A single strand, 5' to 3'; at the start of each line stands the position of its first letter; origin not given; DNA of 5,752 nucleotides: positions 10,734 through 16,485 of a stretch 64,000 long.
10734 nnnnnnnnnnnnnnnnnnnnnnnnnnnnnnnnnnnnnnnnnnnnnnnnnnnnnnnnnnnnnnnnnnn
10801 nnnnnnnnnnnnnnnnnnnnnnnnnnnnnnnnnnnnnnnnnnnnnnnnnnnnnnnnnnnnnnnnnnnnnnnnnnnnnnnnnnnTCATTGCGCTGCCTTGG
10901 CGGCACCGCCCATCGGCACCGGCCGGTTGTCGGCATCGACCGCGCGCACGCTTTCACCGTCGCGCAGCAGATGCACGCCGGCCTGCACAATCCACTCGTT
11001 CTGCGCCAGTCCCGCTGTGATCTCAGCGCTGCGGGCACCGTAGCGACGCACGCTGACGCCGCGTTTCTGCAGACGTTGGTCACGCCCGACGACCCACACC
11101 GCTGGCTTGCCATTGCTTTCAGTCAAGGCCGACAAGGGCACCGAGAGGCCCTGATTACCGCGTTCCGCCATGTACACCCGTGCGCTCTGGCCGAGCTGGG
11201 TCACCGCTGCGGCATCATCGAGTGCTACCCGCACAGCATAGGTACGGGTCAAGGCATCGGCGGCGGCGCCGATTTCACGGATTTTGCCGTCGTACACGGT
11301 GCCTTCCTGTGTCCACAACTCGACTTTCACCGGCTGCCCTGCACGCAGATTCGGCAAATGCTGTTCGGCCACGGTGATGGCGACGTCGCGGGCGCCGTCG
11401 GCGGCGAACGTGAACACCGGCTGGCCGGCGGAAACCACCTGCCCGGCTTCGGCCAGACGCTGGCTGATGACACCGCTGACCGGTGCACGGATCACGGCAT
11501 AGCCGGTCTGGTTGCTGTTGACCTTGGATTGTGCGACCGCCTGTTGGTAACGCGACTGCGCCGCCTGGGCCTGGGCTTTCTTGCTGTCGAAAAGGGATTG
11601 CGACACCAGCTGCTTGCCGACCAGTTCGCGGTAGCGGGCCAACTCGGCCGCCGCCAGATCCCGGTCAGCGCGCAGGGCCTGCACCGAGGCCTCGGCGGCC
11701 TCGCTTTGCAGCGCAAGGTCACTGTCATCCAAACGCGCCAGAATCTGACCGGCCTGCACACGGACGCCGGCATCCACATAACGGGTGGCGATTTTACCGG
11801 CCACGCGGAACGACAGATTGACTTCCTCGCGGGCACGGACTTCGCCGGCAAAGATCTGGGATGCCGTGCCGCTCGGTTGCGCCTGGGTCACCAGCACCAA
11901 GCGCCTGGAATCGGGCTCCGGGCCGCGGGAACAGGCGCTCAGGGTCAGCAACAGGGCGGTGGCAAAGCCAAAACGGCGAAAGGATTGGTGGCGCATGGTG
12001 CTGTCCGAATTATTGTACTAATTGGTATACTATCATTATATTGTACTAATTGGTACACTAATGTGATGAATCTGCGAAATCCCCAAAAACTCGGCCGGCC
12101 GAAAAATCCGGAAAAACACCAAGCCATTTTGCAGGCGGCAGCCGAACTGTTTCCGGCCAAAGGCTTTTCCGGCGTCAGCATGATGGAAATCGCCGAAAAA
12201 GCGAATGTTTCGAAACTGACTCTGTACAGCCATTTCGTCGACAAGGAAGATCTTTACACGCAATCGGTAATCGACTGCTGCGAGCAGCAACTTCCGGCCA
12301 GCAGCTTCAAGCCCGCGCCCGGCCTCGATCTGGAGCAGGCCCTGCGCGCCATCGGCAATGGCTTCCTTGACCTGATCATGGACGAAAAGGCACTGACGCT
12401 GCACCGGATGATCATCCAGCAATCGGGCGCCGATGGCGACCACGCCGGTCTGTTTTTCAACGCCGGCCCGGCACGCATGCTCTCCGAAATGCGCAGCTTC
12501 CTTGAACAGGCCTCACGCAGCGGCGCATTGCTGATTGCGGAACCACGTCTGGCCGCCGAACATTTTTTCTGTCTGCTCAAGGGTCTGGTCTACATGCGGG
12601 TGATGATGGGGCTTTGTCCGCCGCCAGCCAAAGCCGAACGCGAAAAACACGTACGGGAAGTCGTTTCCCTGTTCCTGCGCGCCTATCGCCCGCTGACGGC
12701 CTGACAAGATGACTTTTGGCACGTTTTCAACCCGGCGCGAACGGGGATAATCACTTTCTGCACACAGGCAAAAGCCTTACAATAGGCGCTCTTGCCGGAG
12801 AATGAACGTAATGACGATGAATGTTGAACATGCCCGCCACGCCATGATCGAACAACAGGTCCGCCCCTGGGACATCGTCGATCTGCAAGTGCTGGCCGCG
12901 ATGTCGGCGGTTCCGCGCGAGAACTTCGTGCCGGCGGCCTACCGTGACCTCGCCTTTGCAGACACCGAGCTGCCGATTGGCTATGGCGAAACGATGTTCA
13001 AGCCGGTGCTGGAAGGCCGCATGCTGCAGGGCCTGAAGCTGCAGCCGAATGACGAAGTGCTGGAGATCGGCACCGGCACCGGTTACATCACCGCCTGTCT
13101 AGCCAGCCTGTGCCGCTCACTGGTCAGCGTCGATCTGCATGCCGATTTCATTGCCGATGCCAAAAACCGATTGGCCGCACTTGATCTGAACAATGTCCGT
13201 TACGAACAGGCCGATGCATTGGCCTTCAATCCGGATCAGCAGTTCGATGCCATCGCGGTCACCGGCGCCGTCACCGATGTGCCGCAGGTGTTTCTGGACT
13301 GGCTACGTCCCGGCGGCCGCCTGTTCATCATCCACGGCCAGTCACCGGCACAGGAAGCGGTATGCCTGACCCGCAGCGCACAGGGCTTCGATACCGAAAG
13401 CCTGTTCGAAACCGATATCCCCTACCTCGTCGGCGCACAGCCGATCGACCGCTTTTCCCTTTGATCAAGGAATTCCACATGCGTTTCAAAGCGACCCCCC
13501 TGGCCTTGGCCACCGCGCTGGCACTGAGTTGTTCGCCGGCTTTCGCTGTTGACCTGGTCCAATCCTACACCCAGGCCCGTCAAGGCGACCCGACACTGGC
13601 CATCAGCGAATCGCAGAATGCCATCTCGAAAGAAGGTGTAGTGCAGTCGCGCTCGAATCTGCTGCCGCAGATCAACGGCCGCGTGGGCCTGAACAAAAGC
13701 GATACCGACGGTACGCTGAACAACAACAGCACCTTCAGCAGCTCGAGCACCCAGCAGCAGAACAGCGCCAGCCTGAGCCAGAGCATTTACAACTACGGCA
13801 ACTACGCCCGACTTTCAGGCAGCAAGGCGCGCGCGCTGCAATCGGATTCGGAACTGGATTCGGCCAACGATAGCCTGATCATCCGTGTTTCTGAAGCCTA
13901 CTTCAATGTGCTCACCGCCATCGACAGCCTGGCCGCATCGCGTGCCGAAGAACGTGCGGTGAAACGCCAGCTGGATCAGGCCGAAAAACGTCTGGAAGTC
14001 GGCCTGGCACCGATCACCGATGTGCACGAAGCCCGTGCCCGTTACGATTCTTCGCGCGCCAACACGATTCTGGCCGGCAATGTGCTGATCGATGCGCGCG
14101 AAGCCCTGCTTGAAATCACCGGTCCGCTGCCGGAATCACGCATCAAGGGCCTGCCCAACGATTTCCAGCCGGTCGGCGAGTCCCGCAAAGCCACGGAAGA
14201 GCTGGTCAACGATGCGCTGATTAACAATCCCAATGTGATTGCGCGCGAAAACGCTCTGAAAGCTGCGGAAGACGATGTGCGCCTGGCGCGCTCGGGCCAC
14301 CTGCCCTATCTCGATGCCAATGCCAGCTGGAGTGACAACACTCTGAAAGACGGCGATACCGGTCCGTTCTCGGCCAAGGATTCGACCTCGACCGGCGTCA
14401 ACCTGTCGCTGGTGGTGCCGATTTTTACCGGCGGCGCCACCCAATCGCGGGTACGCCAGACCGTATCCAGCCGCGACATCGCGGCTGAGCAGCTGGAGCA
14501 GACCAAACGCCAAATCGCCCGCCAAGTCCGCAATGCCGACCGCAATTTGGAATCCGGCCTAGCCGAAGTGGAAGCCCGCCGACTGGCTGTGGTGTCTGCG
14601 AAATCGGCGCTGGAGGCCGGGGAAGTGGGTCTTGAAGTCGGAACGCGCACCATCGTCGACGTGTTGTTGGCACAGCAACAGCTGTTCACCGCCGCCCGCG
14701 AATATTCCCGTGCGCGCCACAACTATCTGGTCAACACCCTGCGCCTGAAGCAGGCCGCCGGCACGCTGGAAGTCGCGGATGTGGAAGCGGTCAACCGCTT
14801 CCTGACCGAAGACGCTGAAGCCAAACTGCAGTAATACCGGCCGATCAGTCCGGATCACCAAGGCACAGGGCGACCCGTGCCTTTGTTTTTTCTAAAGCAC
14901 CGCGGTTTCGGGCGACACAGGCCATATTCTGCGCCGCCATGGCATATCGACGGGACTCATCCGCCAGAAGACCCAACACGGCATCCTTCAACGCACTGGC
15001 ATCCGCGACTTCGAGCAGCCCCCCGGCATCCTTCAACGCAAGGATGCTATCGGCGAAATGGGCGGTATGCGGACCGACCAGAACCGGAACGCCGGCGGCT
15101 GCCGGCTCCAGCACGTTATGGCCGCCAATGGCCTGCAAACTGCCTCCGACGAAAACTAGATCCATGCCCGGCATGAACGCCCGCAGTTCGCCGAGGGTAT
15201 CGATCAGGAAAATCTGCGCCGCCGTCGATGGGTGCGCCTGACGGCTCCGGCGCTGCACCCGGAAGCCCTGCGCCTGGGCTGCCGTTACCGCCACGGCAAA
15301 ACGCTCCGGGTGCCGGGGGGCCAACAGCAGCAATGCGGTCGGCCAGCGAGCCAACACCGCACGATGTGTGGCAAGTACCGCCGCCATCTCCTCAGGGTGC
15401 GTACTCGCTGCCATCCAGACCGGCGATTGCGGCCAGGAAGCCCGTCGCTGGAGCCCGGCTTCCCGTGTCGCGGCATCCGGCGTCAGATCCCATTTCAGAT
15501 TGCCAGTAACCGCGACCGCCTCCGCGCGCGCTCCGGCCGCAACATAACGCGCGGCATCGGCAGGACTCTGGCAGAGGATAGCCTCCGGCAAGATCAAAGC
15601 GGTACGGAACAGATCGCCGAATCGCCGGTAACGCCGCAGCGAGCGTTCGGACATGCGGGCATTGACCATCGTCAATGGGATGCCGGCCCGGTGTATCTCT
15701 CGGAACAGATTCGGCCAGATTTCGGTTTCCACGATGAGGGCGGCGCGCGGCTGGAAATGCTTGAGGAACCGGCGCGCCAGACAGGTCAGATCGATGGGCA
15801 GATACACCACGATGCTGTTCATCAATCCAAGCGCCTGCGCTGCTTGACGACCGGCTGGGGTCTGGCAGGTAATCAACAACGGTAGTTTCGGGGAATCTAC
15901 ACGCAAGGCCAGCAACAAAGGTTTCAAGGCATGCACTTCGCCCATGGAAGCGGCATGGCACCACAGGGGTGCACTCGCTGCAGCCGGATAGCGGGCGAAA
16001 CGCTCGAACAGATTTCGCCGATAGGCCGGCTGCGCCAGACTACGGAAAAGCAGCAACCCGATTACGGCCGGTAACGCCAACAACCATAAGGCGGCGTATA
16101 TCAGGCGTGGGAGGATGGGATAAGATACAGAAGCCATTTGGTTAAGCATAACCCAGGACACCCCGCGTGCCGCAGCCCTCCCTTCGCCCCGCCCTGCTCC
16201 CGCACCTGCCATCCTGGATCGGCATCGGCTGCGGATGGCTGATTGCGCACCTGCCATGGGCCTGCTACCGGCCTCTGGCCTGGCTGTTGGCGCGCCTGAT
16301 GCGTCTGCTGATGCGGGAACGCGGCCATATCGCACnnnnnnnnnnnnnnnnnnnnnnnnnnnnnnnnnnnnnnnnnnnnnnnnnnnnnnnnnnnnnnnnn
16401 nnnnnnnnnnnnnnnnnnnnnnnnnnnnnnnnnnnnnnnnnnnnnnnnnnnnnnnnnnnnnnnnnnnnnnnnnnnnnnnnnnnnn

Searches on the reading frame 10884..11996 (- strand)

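Call 21: search_protein_families(library=pfam, proteins=[window:10884-11996:-], max_evalue=0.000001)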
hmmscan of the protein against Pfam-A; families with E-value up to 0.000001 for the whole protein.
window:10884-11996:- (370 aa): 3 families
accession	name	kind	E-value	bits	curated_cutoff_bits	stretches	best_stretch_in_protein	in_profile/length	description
PF13437.12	HlyD_3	-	2e-21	77.1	22.2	1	168-262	1-96/106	HlyD family secretion protein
PF16576.10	HlyD_D23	-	1e-20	74.4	30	1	56-262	17-204/214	Barrel-sandwich domain of CusB or HlyD membrane-fusion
PF13533.13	Biotin_lipoyl_2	-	3.3e-07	30.4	29.8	0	59-90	1-32/32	Biotin-lipoyl like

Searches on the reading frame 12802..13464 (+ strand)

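Call 21: search_protein_families(library=pfam, proteins=[window:12802-13464:+], max_evalue=0.000001)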
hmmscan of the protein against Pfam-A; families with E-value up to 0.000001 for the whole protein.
window:12802-13464:+ (220 aa): 7 families
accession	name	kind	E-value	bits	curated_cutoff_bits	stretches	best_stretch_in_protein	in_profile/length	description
PF01135.25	PCMT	-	1.1e-36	127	20.3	1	14-194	5-189/210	Protein-L-isoaspartate(D-aspartate) O-methyltransferase (PCMT)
PF13649.12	Methyltransf_25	-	2.4e-12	47.8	27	1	86-171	1-96/97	Methyltransferase domain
PF13847.12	Methyltransf_31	-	1.2e-10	41.7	27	1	82-161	3-91/145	Methyltransferase domain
PF08241.18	Methyltransf_11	-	3.8e-10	40.7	21.2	1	87-175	1-94/95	Methyltransferase domain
PF08242.18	Methyltransf_12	-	7.1e-09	36.7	30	1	87-161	1-79/98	Methyltransferase domain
PF00398.26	RrnaAD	-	2.3e-08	33.9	24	1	74-157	22-107/263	Ribosomal RNA adenine dimethylase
PF05401.17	NodS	-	2.1e-07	31.5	24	1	84-155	45-114/201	Nodulation protein S (NodS)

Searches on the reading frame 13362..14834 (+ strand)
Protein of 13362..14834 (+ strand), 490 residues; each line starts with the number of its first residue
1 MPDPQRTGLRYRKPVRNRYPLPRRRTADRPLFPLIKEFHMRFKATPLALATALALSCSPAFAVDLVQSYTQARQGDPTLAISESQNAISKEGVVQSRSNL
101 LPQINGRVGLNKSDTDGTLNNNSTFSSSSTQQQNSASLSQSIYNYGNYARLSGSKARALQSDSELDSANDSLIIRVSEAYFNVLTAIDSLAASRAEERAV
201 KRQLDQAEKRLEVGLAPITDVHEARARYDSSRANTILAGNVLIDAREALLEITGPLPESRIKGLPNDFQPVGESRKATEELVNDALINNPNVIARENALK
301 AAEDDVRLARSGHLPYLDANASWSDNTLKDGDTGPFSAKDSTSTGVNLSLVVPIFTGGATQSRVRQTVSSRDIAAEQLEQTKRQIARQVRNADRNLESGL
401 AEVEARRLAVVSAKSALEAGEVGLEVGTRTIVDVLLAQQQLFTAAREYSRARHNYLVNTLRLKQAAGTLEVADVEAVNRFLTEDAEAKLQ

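Call 21: search_protein_families(library=pfam, proteins=[window:13362-14834:+], max_evalue=0.000001)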
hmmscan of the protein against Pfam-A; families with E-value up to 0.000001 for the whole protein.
window:13362-14834:+ (490 aa): 1 family
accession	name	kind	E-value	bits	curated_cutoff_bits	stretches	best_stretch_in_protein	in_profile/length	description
PF02321.23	OEP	-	5.6e-59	199.5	22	2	279-467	2-187/187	Outer membrane efflux protein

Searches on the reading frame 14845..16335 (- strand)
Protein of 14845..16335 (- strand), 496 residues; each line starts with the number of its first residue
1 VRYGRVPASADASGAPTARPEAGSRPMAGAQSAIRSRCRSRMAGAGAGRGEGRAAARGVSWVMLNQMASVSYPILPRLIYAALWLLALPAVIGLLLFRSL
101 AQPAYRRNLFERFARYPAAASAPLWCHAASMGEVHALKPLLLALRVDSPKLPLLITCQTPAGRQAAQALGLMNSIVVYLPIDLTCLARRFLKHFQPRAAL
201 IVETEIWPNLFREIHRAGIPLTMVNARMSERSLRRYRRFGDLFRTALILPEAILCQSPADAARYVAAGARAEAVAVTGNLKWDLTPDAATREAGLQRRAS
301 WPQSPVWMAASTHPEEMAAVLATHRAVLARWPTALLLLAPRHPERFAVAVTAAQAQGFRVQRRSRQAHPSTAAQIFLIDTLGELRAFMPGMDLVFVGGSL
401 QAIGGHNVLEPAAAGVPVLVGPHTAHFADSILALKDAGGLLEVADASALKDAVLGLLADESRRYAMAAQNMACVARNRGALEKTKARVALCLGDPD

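Call 22: search_protein_families(library=pfam, proteins=[window:14845-16335:-], max_evalue=0.000001)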
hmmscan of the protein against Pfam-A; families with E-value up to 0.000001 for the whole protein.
window:14845-16335:- (496 aa): 1 family
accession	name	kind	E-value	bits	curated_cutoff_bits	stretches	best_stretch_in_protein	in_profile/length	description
PF04413.22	Glycos_transf_N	-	1.7e-57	194.3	23.9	1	108-283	2-178/179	3-Deoxy-D-manno-octulosonic-acid transferase (kdotransferase)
